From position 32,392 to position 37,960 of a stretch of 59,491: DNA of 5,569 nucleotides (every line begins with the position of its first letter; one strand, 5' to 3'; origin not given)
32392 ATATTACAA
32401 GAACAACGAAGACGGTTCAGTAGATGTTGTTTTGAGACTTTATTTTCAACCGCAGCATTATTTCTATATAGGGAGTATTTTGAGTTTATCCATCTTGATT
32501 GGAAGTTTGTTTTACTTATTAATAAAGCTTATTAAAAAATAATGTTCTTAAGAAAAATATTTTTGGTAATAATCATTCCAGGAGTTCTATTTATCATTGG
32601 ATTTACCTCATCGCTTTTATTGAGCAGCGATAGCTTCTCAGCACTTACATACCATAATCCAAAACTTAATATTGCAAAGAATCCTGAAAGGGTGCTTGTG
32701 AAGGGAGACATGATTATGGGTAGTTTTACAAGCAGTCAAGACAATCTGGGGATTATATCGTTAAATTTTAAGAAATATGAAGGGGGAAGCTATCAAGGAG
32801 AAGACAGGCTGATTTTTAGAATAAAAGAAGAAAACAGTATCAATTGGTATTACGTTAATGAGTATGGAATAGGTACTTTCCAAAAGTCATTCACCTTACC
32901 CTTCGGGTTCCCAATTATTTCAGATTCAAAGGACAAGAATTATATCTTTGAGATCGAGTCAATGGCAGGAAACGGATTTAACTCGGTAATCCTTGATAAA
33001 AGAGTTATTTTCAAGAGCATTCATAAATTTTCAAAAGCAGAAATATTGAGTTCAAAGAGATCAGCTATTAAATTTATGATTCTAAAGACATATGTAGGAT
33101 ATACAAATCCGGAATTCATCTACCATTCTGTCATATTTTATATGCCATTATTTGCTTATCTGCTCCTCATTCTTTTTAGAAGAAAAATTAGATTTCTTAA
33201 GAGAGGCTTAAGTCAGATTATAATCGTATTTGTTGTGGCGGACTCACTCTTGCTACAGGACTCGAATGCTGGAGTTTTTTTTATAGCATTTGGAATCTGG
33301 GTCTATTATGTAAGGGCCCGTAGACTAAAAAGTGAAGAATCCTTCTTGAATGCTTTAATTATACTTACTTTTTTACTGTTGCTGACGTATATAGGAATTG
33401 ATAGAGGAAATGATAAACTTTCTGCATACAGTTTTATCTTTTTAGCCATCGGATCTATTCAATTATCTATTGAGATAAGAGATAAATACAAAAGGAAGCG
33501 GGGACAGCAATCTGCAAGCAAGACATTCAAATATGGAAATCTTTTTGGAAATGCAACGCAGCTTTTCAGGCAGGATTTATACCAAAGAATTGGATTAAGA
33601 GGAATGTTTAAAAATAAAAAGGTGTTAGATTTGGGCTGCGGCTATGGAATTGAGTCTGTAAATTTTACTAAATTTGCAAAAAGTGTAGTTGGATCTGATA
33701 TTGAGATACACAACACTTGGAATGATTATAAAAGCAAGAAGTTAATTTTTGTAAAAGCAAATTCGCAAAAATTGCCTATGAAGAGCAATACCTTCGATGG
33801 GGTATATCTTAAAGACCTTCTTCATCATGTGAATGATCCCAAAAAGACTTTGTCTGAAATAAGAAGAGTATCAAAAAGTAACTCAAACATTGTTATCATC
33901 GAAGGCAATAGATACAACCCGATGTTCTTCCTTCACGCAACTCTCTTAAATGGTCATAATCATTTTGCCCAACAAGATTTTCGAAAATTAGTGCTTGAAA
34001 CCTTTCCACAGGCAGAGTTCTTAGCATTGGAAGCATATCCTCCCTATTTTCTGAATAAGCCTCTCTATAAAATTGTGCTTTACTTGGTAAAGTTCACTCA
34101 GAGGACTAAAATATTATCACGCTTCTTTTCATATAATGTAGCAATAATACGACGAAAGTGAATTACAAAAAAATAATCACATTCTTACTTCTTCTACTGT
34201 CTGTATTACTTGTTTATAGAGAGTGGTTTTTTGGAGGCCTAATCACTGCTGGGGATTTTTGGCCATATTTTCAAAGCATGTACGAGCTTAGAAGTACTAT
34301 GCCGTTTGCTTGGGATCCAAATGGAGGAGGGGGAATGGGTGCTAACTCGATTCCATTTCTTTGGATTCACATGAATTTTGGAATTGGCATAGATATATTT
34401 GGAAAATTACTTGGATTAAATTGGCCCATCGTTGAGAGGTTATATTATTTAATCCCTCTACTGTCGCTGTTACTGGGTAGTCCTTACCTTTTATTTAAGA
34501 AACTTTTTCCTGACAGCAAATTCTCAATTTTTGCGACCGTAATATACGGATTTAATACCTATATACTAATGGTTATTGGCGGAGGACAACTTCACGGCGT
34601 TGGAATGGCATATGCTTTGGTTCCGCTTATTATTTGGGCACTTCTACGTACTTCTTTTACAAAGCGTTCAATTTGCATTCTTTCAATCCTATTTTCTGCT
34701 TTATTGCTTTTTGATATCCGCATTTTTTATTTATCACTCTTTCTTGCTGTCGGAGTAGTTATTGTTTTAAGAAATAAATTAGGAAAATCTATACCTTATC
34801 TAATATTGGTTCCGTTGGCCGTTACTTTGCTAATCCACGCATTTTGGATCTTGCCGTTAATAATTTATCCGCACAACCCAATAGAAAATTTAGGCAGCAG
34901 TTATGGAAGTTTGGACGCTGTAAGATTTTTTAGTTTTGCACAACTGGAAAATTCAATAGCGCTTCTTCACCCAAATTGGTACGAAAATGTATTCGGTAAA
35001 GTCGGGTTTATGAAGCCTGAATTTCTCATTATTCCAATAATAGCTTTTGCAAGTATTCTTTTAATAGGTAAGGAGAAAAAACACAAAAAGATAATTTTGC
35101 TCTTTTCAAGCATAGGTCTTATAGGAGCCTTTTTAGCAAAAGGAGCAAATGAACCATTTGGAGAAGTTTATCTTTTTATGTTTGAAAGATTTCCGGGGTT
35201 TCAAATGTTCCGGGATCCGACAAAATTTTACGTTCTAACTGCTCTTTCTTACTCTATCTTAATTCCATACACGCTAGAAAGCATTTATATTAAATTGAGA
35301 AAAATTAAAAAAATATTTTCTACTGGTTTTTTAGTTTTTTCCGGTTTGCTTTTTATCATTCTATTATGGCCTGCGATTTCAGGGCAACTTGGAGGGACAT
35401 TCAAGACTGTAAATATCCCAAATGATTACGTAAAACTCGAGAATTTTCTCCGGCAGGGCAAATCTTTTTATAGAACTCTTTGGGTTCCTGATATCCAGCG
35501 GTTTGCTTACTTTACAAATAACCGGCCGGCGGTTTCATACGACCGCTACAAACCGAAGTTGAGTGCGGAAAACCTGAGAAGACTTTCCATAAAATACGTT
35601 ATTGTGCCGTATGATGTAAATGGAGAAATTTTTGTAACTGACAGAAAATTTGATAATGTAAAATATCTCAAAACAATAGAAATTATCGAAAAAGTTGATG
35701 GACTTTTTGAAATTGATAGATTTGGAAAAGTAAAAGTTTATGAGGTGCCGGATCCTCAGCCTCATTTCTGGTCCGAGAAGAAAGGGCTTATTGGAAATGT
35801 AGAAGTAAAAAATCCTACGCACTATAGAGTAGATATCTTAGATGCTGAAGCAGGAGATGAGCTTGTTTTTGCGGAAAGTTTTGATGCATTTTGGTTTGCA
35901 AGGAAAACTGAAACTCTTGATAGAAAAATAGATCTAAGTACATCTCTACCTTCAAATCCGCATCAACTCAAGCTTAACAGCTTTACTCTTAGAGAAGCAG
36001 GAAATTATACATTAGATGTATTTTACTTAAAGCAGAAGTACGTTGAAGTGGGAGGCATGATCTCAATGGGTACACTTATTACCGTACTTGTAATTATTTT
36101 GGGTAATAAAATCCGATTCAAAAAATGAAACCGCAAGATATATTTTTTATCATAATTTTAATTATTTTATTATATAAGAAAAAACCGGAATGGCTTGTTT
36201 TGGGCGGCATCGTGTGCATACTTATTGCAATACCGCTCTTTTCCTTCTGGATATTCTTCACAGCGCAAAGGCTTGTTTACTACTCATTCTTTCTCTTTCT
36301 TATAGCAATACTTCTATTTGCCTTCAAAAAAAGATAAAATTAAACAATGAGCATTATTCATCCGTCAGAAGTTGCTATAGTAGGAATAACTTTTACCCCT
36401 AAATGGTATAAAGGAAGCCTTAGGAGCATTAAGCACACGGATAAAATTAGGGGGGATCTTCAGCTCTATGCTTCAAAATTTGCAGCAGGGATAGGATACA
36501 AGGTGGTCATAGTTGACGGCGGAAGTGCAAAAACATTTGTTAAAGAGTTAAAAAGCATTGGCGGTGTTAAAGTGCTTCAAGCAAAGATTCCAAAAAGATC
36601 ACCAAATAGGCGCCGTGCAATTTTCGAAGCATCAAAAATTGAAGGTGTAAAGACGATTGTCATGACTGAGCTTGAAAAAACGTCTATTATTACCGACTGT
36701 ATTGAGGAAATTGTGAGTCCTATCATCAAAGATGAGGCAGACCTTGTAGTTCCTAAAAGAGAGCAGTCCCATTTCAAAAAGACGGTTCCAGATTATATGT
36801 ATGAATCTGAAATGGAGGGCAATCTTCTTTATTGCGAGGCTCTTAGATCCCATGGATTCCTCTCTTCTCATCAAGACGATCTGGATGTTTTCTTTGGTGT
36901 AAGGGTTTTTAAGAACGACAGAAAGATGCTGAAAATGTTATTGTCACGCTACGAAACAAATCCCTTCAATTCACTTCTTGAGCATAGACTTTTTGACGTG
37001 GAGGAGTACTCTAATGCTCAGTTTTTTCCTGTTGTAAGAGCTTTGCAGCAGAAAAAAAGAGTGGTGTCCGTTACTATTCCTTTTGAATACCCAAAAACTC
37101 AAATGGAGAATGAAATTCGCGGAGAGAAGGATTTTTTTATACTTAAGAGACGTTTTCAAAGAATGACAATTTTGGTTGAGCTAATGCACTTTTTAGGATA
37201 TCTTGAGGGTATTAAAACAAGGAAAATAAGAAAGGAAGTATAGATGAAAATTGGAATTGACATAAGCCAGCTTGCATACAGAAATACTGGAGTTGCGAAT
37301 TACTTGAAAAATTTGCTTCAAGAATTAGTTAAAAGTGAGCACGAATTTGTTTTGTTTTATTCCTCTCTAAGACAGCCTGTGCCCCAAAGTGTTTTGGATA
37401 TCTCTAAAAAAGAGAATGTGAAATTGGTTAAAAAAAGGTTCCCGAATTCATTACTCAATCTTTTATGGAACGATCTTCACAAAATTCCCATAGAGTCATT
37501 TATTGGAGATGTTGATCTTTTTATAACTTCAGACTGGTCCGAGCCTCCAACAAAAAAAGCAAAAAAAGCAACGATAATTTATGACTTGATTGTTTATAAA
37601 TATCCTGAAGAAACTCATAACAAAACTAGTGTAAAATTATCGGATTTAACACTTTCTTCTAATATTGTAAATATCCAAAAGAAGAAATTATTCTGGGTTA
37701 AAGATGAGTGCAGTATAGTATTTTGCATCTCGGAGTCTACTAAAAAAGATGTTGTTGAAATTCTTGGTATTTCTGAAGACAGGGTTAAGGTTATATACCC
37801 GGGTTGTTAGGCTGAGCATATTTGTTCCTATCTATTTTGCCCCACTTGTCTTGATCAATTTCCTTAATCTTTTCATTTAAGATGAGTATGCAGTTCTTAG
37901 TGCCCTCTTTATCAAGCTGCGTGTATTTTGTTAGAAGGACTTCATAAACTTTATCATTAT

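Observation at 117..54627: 45-gene, ~54.5-kb co-directional envelope-glycan super-locus dominated by GT-C-type membrane glycosyltransferases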

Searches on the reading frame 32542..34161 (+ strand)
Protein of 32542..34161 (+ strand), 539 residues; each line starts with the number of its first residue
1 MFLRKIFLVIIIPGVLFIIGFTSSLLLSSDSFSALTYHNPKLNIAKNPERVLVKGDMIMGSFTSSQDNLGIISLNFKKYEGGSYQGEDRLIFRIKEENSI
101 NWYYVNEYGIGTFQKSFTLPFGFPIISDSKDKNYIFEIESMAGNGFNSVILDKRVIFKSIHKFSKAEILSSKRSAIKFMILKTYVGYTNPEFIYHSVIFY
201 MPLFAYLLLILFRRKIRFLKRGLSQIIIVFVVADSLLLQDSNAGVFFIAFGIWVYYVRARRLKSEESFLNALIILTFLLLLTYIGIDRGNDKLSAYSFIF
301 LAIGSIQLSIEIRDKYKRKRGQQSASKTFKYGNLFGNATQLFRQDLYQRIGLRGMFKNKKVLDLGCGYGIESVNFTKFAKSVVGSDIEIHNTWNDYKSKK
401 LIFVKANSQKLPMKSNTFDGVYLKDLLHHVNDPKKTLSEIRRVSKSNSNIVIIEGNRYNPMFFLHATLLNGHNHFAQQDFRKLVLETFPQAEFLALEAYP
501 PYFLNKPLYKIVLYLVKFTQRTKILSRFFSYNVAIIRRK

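Call 6: search_protein_families(library=pfam, proteins=[window:32542-34161:+], max_evalue=0.01)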
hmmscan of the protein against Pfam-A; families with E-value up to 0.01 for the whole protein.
window:32542-34161:+ (539 aa): 9 families
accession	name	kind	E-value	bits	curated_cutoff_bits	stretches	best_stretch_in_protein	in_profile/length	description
PF08241.18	Methyltransf_11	-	2.6e-16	60.5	21.2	1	362-451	1-94/95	Methyltransferase domain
PF13489.12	Methyltransf_23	-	1.1e-12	48.4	27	1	345-464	11-130/164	Methyltransferase domain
PF13847.12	Methyltransf_31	-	3.8e-11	43.3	27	1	357-456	3-113/145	Methyltransferase domain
PF13649.12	Methyltransf_25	-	1e-10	42.6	27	1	361-446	1-95/97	Methyltransferase domain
PF01209.24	Ubie_methyltran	-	6.9e-07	29.3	20.1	1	355-458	45-157/233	ubiE/COQ5 methyltransferase family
PF08242.18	Methyltransf_12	-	6.1e-05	24.1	30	1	362-447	1-95/98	Methyltransferase domain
PF07021.18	MetW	-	0.00093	19.3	21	1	358-446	14-104/193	Methionine biosynthesis protein MetW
PF05219.18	DREV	-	0.0017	18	26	1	330-452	66-186/265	DREV methyltransferase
PF05175.20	MTS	-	0.0089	16.1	23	0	338-385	19-61/170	Methyltransferase small domain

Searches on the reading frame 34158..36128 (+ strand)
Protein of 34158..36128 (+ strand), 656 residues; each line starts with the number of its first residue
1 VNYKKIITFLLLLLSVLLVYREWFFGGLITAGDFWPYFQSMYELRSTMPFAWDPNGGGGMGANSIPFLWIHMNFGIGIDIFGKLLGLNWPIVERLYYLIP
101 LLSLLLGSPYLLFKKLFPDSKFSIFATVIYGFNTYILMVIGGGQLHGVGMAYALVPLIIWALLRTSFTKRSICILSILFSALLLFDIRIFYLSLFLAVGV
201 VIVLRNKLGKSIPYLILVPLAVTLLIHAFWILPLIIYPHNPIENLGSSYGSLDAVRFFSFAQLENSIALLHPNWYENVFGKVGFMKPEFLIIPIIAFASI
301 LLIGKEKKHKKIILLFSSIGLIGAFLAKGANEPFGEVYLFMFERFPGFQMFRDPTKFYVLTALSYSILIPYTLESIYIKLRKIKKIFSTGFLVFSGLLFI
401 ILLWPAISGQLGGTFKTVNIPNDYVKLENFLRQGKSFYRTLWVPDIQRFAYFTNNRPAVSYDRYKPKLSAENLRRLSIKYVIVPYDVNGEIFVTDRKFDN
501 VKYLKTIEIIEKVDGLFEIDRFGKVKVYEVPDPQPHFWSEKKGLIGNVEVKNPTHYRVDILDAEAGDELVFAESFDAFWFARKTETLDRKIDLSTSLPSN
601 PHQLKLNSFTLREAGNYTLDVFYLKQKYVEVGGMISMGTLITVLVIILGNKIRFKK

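Call 6: search_protein_families(library=pfam, proteins=[window:34158-36128:+], max_evalue=0.01)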
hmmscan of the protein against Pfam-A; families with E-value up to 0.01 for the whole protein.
window:34158-36128:+ (656 aa): 0 families

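Call 11: search_protein_families(library=ncbifam, proteins=[window:34158-36128:+], max_evalue=1)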
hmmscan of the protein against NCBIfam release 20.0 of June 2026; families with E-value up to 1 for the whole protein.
window:34158-36128:+ (656 aa): 1 family
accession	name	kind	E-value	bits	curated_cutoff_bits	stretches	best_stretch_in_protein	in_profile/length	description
NF053599.1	transp_MmpA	equivalog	1.2e-08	34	210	1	296-459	262-415/543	MmpA family trehalose lipid delivery protein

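Call 14: search_solved_structures(query=window:34158-36128:+, max_evalue=1)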
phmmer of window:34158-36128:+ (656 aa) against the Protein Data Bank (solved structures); distinct sequences matched with E-value up to 1: 0.

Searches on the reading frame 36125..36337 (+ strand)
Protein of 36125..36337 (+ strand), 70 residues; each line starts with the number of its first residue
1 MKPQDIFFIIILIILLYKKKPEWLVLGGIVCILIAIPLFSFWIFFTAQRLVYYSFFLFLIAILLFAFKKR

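Call 75: search_protein_families(library=pfam, proteins=[window:36125-36337:+], max_evalue=1)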
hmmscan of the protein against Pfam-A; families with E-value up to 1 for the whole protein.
window:36125-36337:+ (70 aa): 1 family
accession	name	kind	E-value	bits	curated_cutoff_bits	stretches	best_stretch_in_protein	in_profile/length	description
PF19066.5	P9_TM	-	0.066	13.4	25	1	8-35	38-65/69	Minor capsid protein P9 transmembrane helices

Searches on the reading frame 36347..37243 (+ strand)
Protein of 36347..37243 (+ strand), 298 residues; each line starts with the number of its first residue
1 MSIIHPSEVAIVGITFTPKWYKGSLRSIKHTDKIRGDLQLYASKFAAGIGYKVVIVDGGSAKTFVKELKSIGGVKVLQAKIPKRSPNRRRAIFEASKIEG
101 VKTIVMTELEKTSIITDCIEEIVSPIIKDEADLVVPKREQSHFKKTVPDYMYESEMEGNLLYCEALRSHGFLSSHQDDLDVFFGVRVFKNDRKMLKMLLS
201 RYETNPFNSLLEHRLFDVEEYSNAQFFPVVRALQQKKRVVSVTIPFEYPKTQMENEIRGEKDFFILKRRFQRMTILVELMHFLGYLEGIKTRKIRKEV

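Call 6: search_protein_families(library=pfam, proteins=[window:36347-37243:+], max_evalue=0.01)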
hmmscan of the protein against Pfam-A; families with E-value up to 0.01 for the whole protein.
window:36347-37243:+ (298 aa): 0 families

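Call 11: search_protein_families(library=ncbifam, proteins=[window:36347-37243:+], max_evalue=1)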
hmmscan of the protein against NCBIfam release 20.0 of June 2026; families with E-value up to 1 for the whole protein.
window:36347-37243:+ (298 aa): 1 family
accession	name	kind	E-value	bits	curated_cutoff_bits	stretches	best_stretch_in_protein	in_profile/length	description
TIGR04182.1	glyco_TIGR04182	equivalog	0.0071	15.8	325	1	50-191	26-154/293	S-layer glycoprotein N-glycosyltransferase AglJ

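Call 74: search_solved_structures(query=A7, max_evalue=10)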
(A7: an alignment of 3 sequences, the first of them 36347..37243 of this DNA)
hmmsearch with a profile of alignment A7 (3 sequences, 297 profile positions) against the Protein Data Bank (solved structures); distinct sequences matched with E-value up to 10: 1.
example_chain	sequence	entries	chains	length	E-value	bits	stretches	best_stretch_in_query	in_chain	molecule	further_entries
7nmm_A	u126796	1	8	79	1.4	11.3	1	83-136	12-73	sHMAx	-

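Call 75: search_protein_families(library=pfam, proteins=[window:36347-37243:+], max_evalue=1)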
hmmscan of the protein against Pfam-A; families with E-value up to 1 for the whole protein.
window:36347-37243:+ (298 aa): 1 family
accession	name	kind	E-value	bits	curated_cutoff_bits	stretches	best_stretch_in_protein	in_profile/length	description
PF00535.33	Glycos_transf_2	-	0.041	14.3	23.3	1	51-142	28-119/168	Glycosyl transferase family 2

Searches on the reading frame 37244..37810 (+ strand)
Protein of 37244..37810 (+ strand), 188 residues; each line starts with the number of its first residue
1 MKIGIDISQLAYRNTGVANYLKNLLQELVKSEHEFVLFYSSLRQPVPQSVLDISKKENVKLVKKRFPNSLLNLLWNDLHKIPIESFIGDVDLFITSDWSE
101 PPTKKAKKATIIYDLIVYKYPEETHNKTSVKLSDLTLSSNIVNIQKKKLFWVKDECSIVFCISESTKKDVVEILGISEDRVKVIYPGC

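Call 7: search_protein_families(library=pfam, proteins=[window:37244-37810:+], max_evalue=0.01)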
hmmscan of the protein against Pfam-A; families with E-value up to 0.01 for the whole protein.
window:37244-37810:+ (188 aa): 1 family
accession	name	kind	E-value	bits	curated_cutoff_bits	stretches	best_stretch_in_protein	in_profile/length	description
PF13439.12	Glyco_transf_4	-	1.6e-10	41.7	28.5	1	16-187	3-165/170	Glycosyltransferase Family 4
